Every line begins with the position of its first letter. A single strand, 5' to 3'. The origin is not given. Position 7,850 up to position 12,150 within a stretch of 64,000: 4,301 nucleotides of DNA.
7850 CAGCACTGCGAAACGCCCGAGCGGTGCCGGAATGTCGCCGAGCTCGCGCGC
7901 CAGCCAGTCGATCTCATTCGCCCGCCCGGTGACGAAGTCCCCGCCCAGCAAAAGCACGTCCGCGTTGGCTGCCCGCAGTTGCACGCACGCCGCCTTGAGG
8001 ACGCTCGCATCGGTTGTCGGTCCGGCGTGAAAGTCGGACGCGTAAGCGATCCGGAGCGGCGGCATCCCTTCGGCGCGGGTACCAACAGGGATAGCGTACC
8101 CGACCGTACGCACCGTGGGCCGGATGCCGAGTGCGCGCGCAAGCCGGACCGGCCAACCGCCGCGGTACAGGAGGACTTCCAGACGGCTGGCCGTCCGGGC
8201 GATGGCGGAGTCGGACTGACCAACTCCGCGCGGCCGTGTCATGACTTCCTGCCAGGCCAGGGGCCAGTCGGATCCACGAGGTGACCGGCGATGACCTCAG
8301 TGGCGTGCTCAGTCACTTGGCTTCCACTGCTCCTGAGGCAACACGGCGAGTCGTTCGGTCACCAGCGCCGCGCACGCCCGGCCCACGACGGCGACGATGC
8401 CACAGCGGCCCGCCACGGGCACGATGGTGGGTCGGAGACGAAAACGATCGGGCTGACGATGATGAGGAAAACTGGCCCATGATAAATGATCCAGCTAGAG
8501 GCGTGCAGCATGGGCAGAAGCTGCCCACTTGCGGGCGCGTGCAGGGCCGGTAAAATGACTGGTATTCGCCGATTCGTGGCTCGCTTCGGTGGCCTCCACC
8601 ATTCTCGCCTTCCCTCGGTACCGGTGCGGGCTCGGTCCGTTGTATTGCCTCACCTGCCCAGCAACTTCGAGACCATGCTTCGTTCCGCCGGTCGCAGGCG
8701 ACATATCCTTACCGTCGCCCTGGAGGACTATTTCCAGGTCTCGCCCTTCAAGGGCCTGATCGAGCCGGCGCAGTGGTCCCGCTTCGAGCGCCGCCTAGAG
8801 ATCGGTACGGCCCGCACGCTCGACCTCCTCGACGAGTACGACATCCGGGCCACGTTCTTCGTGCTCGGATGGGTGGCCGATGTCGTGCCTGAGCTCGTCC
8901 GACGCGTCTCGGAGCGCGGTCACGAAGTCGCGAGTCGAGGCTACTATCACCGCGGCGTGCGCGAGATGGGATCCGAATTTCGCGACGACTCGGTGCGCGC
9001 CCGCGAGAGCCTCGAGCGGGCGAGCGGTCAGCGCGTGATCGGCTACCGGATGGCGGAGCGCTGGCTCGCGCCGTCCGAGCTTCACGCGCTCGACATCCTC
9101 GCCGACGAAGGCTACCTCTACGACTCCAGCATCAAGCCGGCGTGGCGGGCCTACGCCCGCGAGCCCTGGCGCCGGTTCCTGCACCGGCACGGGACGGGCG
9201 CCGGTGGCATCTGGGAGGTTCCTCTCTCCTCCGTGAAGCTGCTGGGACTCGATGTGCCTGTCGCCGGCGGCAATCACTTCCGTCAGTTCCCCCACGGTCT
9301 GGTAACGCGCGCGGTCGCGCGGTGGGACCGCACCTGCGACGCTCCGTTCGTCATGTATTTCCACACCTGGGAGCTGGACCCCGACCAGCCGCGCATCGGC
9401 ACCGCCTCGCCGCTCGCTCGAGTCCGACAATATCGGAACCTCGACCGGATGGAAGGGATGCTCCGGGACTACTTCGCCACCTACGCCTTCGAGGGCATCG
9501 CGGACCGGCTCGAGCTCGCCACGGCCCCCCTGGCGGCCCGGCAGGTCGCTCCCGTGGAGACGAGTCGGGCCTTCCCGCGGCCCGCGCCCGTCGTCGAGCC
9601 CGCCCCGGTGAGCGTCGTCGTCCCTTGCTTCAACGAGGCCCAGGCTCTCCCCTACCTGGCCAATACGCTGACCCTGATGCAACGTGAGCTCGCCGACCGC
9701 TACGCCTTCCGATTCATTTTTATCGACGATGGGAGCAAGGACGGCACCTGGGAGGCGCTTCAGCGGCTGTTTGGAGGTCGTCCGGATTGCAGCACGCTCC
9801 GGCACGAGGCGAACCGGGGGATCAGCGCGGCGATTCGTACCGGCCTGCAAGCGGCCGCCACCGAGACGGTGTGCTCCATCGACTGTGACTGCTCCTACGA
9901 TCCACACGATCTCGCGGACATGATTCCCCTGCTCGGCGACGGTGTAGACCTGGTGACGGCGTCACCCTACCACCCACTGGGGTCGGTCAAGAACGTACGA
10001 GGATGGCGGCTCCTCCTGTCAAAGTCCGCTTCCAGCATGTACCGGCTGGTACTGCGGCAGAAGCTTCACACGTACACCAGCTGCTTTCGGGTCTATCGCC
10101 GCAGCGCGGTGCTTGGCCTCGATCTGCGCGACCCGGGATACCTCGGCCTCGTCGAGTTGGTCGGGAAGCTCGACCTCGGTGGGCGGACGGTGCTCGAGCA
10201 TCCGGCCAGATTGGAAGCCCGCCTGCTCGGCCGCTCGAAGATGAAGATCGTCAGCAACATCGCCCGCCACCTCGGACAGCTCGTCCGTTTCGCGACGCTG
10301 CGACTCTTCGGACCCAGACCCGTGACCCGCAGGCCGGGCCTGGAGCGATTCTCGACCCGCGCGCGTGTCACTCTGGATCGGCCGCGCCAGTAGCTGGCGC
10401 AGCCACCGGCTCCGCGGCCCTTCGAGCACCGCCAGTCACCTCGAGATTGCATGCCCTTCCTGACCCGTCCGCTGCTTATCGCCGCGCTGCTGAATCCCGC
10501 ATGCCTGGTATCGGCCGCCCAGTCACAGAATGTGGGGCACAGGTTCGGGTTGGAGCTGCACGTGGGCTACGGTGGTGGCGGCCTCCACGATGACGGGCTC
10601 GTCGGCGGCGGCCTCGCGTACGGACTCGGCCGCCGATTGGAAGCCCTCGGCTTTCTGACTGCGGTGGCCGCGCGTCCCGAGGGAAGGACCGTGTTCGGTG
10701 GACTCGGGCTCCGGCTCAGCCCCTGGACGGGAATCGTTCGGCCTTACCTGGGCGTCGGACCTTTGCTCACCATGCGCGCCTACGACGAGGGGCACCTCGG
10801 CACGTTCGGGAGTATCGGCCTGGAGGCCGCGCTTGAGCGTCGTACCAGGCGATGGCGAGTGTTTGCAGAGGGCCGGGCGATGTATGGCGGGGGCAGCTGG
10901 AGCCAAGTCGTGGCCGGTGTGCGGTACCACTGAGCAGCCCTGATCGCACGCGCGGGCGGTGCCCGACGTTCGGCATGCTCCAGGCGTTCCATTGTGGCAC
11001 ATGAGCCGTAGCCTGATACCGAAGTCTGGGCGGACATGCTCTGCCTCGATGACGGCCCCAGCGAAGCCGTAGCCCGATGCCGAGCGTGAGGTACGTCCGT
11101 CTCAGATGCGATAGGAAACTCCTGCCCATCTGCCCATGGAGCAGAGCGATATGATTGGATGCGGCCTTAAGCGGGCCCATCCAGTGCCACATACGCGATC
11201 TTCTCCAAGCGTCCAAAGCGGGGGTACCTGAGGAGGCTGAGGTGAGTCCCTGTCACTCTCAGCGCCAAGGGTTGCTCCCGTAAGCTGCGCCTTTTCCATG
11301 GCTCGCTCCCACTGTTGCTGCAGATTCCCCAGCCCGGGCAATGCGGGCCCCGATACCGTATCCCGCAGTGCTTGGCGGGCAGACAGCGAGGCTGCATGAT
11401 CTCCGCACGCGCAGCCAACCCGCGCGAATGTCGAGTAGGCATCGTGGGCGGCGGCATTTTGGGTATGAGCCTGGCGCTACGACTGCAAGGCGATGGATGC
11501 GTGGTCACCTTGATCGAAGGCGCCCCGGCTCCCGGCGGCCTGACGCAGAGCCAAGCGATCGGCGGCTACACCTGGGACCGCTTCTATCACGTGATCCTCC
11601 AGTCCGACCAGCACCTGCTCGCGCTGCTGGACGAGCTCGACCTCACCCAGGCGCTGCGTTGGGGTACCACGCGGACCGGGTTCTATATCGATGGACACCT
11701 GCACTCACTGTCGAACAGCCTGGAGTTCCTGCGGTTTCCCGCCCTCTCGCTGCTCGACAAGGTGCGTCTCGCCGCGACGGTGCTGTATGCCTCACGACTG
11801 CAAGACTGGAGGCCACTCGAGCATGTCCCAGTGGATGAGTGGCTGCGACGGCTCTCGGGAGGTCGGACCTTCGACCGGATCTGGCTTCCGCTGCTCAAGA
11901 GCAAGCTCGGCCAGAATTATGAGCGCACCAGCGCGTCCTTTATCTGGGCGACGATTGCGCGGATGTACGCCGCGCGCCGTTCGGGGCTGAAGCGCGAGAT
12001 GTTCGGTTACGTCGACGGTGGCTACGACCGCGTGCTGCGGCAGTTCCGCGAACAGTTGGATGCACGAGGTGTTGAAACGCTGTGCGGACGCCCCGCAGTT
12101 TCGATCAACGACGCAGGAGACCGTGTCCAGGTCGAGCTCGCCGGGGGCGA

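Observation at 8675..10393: Single polypeptide fusing a NodB/DUF3473-type deacetylase to a DPM1/ArnC-like GT2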

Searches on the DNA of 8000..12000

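Call 78: search_rna_families(source=window, start=8000, end=12000, threshold=evalue, max_evalue=0.1)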
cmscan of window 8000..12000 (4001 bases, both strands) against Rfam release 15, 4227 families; matches with E-value up to 0.1: 0.
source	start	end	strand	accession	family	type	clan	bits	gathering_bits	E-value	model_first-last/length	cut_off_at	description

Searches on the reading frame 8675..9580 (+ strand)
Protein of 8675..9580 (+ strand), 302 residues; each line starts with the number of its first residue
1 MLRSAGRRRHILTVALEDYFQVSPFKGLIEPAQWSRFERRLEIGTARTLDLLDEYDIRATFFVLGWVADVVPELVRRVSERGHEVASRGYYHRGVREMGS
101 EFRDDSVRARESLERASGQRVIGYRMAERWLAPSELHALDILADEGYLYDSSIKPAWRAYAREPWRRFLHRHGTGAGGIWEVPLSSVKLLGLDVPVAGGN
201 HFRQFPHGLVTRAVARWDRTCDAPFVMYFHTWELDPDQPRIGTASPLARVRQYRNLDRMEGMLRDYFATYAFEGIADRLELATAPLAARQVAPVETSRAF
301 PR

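Call 11: search_solved_structures(query=window:8675-9580:+, max_evalue=0.01, show_alignments=3)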
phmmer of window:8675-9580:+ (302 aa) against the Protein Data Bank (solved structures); distinct sequences matched with E-value up to 0.01: 33.
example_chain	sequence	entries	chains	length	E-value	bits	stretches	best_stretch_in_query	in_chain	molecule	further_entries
3rxz_A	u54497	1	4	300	2.8e-15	59.9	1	43-156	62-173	Polysaccharide deacetylase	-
7bly_A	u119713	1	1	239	2.5e-09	40.3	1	45-112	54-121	Aspergillus niger contig An12c0130, genomic contig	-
3qbu_A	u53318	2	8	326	8.9e-09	38.5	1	31-153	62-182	Putative uncharacterized protein | peptidoglycan deacetylase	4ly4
5o6y_B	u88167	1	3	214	9.2e-09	38.4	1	45-119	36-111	Peptidoglycan N-acetylglucosamine deacetylase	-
5o6y_A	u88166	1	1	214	9.4e-09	38.4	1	45-119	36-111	Peptidoglycan N-acetylglucosamine deacetylase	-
4l1g_A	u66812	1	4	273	1.5e-08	37.8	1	45-119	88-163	Peptidoglycan N-acetylglucosamine deacetylase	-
2y8u_A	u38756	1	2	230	1.6e-07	34.4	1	45-144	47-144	CHITIN DEACETYLASE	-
2c71_A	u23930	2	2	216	4.5e-07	32.9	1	43-125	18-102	GLYCOSIDE HYDROLASE, FAMILY 11:CLOSTRIDIUM CELLULOSOME ENZYME, DOCKERIN TYPE I:POLYSACCHAR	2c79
7y51_A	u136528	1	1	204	8.6e-07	32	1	43-118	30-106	Predicted xylanase/chitin deacetylase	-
7fbw_A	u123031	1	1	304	2e-06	30.7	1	43-118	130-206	Predicted xylanase/chitin deacetylase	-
1z7a_A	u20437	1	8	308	2.9e-06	30.3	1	18-152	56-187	conserved hypothetical protein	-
3cl6_A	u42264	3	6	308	4.7e-06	29.6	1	17-151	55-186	Puue allantoinase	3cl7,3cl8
1ny1_A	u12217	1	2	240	6.2e-06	29.2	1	35-120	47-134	Probable polysaccharide deacetylase pdaA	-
2j13_A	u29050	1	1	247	7e-06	29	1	38-135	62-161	POLYSACCHARIDE DEACETYLASE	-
1w1a_1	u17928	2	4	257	7.1e-06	29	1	35-120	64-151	PROBABLE POLYSACCHARIDE DEACETYLASE PDAA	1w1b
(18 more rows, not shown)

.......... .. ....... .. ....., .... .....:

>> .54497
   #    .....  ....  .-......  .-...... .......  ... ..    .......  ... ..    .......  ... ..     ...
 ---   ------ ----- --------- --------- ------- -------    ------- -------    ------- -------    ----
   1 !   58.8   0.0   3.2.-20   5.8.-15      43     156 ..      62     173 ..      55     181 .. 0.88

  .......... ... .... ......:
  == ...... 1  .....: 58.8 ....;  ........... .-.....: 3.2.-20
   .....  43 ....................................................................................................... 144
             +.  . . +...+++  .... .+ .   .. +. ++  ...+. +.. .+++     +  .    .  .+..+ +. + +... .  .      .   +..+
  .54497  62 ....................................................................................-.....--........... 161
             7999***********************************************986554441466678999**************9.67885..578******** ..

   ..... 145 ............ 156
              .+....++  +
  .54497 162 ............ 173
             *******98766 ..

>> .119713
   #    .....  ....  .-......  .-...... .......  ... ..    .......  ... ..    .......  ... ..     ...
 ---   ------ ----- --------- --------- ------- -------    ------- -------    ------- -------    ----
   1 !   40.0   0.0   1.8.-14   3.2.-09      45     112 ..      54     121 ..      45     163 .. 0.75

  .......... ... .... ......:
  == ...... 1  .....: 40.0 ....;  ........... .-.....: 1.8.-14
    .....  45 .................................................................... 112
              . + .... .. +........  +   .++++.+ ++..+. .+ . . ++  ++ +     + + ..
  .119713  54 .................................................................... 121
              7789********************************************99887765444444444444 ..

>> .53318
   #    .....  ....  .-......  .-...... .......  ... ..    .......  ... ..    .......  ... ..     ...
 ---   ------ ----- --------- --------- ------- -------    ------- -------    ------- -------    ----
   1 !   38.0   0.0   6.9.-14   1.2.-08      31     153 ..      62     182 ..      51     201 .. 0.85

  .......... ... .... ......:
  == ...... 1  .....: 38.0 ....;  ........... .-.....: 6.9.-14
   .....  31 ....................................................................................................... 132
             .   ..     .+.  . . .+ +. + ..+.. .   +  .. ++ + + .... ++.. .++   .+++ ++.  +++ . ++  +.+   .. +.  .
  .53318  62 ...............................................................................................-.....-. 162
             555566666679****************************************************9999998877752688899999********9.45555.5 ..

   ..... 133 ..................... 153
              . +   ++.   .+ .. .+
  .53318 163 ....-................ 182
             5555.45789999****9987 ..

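Call 19: search_protein_representatives(protein=window:8675-9580:+)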
Query: 302 residues. Proteins with E-value up to 0.001 (for the whole library): 9560; up to 1e-10: 3565; up to 1e-30: 564. The best 150 are listed.
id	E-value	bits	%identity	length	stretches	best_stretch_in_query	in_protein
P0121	1.2e-111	389.5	60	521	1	8-293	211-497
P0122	1.2e-95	336.9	53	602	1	8-283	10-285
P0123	1.6e-94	333.3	56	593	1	3-293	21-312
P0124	1.8e-93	329.8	56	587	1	5-282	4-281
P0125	1.1e-91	323.9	56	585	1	6-281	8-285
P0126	2.0e-89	316.5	54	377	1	6-289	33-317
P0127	4.3e-88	312.2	51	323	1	7-286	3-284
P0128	5.7e-87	308.5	52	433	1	16-282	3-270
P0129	1.5e-86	307.1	49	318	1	7-294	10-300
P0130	3.7e-85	302.5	59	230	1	8-232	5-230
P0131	2.8e-83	296.4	48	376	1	6-286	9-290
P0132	4.0e-82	292.6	52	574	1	8-281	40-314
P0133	8.9e-81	288.1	49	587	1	8-287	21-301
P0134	1.6e-80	287.3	61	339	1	7-215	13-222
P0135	1.9e-80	287.1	61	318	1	5-209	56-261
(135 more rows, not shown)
